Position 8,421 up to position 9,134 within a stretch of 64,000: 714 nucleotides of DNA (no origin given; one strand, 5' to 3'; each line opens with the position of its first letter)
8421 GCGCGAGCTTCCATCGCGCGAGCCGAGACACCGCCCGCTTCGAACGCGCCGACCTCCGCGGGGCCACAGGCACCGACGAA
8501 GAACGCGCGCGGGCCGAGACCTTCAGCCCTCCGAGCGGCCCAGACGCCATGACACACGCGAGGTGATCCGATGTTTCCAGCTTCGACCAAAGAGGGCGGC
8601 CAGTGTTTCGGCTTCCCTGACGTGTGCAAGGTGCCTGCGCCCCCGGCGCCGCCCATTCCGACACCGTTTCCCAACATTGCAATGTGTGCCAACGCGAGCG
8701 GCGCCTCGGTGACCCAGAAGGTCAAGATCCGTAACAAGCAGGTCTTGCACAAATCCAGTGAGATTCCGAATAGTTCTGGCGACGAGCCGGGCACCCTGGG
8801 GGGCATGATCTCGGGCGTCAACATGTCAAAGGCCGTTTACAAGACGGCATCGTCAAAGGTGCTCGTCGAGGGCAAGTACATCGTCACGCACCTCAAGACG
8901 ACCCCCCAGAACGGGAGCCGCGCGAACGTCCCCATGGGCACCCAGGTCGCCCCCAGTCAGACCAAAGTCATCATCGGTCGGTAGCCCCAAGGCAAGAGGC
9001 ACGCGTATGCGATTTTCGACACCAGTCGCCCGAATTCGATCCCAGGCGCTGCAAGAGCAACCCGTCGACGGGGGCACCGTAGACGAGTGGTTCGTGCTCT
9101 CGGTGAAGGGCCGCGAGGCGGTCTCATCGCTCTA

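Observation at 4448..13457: Orphan T6SS spike island with atypical gene order (DUF2169-PRP fusion, PRP, PAAR-like, VgrG, large tail gene)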

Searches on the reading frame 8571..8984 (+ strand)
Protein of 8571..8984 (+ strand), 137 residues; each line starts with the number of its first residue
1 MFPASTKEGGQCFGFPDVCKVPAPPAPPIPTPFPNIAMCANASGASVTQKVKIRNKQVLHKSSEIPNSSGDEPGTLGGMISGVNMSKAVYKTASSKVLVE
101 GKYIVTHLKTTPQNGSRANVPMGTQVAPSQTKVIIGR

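Call 3: search_protein_families(library=pfam, proteins=[window:8571-8984:+], max_evalue=0.01)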
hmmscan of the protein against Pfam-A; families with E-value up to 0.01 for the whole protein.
window:8571-8984:+ (137 aa): 1 family
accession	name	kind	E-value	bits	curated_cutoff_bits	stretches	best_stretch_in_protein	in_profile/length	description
PF13665.11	Tox-PAAR-like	-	1.5e-28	99.5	31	1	12-116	3-104/108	Toxin PAAR-like domain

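Call 6: search_protein_families(library=ncbifam, proteins=[window:8571-8984:+], max_evalue=0.01)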
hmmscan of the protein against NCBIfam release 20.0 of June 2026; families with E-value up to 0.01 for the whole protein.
window:8571-8984:+ (137 aa): 0 families

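Call 108: find_related_loci(query=A5, collection=metagenome_contigs, flank=10000)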
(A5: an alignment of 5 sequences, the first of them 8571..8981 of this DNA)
Query A5 (137 aa) in metagenome_contigs; peptide patterns used: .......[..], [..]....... (x = any residue, [..] = any of these).
163 stretches matched a pattern; 83 encode a relative of the query (tblastn E <= 1e-3); the best 80 are kept; 80 distinct loci.
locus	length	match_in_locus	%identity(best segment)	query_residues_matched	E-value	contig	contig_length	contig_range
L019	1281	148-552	79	1-135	4e-61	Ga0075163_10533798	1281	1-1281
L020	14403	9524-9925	65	1-135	2e-53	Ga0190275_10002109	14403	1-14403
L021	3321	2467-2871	65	1-136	1e-52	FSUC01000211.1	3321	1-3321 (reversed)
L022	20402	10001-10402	62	1-135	1e-50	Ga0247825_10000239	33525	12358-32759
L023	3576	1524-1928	63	1-135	8e-51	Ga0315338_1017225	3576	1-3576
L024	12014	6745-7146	62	1-135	1e-50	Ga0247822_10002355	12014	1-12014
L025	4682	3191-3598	71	1-136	2e-50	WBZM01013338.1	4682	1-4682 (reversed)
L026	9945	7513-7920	60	1-136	9e-44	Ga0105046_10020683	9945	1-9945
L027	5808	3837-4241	62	1-135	7e-44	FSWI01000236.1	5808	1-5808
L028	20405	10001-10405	64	1-135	1e-40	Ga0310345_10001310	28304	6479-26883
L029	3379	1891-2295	63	1-135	3e-40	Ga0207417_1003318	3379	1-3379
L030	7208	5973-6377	61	1-135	1e-39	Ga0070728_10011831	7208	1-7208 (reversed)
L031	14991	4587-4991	51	1-136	4e-39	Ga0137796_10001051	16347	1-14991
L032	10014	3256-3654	62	1-133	8e-39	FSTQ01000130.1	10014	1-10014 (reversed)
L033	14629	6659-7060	62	1-134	2e-38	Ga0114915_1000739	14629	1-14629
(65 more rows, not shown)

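Call 112: search_protein_families(library=pfam, proteins=[L022:3-1418:+, L022:1523-2920:+, L022:2924-3772:+, L022:3799-4497:+, L022:13277-15124:+, L022:15443-17254:+, L022:17170-18777:+, L020:12881-14401:+, L020:3125-4348:-, L020:741-2354:-], max_evalue=0.001)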
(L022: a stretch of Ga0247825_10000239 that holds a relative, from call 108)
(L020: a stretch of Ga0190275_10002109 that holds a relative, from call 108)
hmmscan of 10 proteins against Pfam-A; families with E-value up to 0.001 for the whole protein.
L022:3-1418:+ (472 aa): 2 families
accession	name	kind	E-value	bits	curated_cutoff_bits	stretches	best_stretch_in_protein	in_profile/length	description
PF25302.1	NADase_transloc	-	5.2e-19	69.3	27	1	148-279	9-144/146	NAD glycohydrolase translocation F5/8 type C domain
PF00754.31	F5_F8_type_C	-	3.4e-06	27.6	28.2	1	149-267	2-118/127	F5/8 type C domain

L022:1523-2920:+ (466 aa): 1 family
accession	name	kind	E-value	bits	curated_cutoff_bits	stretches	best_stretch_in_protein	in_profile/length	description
PF00375.23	SDF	-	1.1e-94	318.1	27.9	1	33-420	1-384/387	Sodium:dicarboxylate symporter family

L022:2924-3772:+ (283 aa): 2 families
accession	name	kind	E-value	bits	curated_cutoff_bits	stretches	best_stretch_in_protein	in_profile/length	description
PF13483.12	Lactamase_B_3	-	3.2e-20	73.2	24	1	78-256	5-160/160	Beta-lactamase superfamily domain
PF12706.13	Lactamase_B_2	-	6.8e-19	68.7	27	1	104-256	26-199/200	Beta-lactamase superfamily domain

L022:3799-4497:+ (233 aa): 0 families

L022:13277-15124:+ (616 aa): 2 families
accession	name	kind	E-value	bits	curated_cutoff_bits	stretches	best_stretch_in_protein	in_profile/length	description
PF00069.31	Pkinase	-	1.7e-30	106.7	31.7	1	91-282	13-199/263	Protein kinase domain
PF07714.23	PK_Tyr_Ser-Thr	-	1.6e-13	51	23.1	1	100-274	27-198/258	Protein tyrosine and serine/threonine kinase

L022:15443-17254:+ (604 aa): 4 families
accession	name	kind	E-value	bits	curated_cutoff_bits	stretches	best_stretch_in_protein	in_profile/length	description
PF25390.1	WD40_RLD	-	2e-119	399.6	150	3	78-341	60-346/363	RCC1-like domain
PF13540.12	RCC1_2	-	5.4e-67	220.5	22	5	346-375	1-30/30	Regulator of chromosome condensation (RCC1) repeat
PF00415.24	RCC1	-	3.4e-55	184.8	21.7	5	313-359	1-50/50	Regulator of chromosome condensation (RCC1) repeat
PF25384.1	Alsin_RLD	-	3.4e-13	50.1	100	0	342-378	273-309/405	Alsin RCC1-like domain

L022:17170-18777:+ (536 aa): 4 families
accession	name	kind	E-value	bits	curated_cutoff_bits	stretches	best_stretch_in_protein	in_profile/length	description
PF00069.31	Pkinase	-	6.5e-25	88.5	31.7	1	75-330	5-258/263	Protein kinase domain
PF07714.23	PK_Tyr_Ser-Thr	-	1.9e-13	50.8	23.1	1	75-214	5-147/258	Protein tyrosine and serine/threonine kinase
PF03109.22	ABC1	-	1.3e-06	28.2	22.9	1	147-214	145-212/244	ABC1 atypical kinase-like domain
PF01636.29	APH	-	7.4e-06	26.3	23.2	0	173-214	152-195/239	Phosphotransferase enzyme family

L020:12881-14401:+ (507 aa): 3 families
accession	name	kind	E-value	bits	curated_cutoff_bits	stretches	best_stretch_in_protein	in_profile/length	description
PF00069.31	Pkinase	-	9.5e-32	110.9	31.7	1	66-269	3-201/263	Protein kinase domain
PF07714.23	PK_Tyr_Ser-Thr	-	1.8e-13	50.8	23.1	1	72-259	9-198/258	Protein tyrosine and serine/threonine kinase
PF03109.22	ABC1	-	2.7e-05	23.9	22.9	1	143-214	146-215/244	ABC1 atypical kinase-like domain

L020:3125-4348:- (408 aa): 3 families
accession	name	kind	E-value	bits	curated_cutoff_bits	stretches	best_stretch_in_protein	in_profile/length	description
PF13458.12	Peripla_BP_6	-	1.4e-65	222.7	31.7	1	60-396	2-339/343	Periplasmic binding protein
PF01094.35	ANF_receptor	-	7.4e-21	75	25.4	1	83-353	6-293/353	Receptor family ligand binding region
PF13433.12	Peripla_BP_5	-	9.2e-18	64.9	27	1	62-397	3-338/363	Periplasmic binding protein domain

L020:741-2354:- (538 aa): 5 families
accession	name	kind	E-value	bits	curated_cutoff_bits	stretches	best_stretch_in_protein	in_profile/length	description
PF01262.27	AlaDh_PNT_C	-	6.1e-62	209.3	23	1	161-384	1-212/214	Alanine dehydrogenase/PNT, C-terminal domain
PF05222.21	AlaDh_PNT_N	-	2.4e-44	151.3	30.4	1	22-157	1-136/136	Alanine dehydrogenase/PNT, N-terminal domain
PF12769.12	PNTB_4TM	-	8.4e-37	125.9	26.2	1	449-532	1-85/85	4TM region of pyridine nucleotide transhydrogenase, mitoch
PF00107.32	ADH_zinc_N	-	9.2e-05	22.8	31.8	1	197-231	3-37/129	Zinc-binding dehydrogenase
PF02826.25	2-Hacid_dh_C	-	0.00018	21.4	25.1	0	174-233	25-84/178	D-isomer specific 2-hydroxyacid dehydrogenase, NAD binding domain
